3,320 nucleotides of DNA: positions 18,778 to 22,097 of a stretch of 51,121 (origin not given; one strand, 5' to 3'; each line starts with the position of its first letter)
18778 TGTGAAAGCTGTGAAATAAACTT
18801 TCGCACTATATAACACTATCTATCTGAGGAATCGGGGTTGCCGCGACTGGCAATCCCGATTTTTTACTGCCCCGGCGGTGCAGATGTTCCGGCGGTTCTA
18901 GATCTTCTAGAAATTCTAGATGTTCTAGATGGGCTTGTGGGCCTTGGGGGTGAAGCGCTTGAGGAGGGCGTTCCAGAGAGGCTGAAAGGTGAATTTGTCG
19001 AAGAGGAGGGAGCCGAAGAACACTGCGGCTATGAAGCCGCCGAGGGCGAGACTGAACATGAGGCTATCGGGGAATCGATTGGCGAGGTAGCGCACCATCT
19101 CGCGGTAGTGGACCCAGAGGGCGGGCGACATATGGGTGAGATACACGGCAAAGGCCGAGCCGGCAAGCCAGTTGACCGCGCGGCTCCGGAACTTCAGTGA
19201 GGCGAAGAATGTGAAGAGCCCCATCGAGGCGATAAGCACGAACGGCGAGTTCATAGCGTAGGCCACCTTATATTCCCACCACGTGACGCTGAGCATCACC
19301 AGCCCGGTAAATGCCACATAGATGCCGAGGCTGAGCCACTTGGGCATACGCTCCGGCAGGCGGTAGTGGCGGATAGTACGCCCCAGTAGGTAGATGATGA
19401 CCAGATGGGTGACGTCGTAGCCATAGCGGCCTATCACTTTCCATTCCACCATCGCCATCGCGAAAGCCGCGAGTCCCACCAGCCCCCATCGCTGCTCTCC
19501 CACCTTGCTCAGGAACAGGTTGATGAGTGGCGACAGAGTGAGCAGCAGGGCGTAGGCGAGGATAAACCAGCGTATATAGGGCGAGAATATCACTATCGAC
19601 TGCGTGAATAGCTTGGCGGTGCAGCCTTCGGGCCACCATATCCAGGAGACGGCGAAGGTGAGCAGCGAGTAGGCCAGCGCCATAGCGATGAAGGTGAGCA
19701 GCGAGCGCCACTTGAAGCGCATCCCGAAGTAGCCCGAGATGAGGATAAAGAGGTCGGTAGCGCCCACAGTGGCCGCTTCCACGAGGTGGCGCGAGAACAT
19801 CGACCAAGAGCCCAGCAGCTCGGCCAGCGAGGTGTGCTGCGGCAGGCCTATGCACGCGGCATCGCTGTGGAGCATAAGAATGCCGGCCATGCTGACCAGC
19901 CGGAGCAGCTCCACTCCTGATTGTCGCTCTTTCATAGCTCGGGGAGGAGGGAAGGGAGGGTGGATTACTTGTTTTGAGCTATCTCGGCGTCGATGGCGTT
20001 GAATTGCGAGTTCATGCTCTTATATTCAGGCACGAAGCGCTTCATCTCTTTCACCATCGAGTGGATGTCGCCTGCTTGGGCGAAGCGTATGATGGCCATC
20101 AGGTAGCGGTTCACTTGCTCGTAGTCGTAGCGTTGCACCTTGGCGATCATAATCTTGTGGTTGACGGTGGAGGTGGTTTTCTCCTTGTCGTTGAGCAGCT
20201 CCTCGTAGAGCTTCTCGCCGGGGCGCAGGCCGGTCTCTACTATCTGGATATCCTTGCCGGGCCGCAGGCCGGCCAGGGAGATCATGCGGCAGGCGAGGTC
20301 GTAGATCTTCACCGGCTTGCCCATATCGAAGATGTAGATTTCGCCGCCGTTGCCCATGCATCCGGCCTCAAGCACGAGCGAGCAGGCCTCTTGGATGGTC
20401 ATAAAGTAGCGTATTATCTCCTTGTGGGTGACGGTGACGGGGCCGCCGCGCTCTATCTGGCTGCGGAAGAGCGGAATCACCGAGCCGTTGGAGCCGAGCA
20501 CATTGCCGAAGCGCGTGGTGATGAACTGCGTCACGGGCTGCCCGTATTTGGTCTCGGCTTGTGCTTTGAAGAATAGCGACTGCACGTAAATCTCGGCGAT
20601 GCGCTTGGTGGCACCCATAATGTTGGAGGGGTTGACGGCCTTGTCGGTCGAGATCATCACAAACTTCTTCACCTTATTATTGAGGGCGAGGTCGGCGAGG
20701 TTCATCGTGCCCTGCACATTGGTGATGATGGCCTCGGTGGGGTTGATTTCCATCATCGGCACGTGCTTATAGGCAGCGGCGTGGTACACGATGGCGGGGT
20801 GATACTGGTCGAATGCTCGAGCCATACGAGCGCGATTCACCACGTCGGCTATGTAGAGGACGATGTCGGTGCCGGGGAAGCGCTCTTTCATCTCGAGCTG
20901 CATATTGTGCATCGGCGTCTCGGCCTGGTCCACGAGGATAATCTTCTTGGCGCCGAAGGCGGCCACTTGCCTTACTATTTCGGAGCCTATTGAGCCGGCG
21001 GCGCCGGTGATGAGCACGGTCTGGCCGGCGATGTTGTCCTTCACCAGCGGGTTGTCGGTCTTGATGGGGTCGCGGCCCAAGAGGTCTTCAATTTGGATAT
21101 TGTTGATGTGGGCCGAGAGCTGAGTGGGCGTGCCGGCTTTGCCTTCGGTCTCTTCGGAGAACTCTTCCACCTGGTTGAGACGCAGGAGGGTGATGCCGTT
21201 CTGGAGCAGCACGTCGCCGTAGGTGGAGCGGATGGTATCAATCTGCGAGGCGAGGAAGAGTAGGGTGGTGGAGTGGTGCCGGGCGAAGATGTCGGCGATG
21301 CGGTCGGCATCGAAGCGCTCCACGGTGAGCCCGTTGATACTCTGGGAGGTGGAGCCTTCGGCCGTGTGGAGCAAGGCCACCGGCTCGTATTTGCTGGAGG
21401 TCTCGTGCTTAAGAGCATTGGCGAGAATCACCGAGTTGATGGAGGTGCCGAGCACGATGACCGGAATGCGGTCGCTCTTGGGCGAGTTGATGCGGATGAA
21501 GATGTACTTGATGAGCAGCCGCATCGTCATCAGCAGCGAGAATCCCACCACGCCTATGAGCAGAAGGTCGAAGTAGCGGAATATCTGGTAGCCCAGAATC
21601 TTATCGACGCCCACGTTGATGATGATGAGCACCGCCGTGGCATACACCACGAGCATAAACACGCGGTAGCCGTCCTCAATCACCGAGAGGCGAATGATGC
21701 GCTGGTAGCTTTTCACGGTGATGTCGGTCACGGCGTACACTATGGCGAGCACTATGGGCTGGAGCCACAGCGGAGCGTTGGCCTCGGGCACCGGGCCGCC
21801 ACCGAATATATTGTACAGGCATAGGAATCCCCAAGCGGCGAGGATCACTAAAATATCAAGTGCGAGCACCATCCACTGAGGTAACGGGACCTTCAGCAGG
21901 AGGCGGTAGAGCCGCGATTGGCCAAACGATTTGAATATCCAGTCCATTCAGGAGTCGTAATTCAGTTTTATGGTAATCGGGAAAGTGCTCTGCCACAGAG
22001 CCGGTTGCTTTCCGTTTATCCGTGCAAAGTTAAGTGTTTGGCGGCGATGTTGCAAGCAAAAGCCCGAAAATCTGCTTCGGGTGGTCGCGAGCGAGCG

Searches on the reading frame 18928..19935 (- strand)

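Call 11: search_protein_families(library=pfam, proteins=[window:18928-19935:-], max_evalue=0.001)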
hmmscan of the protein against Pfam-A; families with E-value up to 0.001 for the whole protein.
window:18928-19935:- (336 aa): 1 family
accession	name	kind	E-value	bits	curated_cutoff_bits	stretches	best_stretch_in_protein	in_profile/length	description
PF01757.29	Acyl_transf_3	-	3.2e-13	49.9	31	1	7-309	3-322/326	Acyltransferase domain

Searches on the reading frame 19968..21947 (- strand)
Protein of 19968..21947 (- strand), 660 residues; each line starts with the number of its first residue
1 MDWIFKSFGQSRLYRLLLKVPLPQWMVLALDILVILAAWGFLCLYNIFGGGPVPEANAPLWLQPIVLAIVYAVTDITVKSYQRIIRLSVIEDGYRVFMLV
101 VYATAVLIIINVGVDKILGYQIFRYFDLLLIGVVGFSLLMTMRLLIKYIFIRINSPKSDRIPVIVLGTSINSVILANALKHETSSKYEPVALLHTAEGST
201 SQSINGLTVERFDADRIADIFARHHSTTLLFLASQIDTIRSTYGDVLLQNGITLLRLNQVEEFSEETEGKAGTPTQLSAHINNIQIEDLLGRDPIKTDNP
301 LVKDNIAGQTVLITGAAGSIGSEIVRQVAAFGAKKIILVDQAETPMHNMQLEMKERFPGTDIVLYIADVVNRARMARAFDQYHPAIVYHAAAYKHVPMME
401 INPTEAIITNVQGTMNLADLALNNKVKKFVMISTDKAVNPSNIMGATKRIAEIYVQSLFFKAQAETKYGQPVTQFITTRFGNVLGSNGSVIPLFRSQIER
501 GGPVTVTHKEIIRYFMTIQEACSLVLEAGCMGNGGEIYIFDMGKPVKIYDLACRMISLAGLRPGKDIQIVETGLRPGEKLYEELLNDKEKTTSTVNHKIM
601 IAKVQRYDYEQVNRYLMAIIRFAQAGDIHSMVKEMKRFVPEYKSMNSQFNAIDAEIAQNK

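Call 11: search_protein_families(library=pfam, proteins=[window:19968-21947:-], max_evalue=0.001)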
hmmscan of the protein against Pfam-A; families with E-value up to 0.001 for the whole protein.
window:19968-21947:- (660 aa): 11 families
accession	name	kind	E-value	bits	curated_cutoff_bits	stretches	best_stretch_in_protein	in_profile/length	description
PF02719.21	Polysacc_synt_2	-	1.6e-115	385.8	20.2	1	311-603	1-292/293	Polysaccharide biosynthesis protein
PF01370.27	Epimerase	-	3.3e-23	82.8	20.9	1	311-526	1-222/240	NAD dependent epimerase/dehydratase family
PF16363.11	GDP_Man_Dehyd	-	1.6e-15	57.9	27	1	312-435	1-130/332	GDP-mannose 4,6 dehydratase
PF04321.23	RmlD_sub_bind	-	1.1e-13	51.4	27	1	310-436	2-103/287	RmlD substrate binding domain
PF01073.25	3Beta_HSD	-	1.9e-11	43.9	22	1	312-441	1-123/280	3-beta hydroxysteroid dehydrogenase/isomerase family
PF08659.16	KR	-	3.8e-11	43.7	22.6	1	310-434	2-136/180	KR domain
PF00106.31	adh_short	-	4.2e-08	33.3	26.6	1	309-423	1-121/195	short chain dehydrogenase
PF13460.12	NAD_binding_10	-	5.6e-05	23.5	27.2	1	315-439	1-103/184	NAD(P)H-binding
PF07993.18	NAD_binding_4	-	0.00013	21.6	20.1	0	386-451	91-153/258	Male sterility protein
PF02826.25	2-Hacid_dh_C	-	0.00023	21.1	25.1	1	297-366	25-98/178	D-isomer specific 2-hydroxyacid dehydrogenase, NAD binding domain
PF00899.27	ThiF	-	0.00028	20.5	28.1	1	305-350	17-61/238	ThiF family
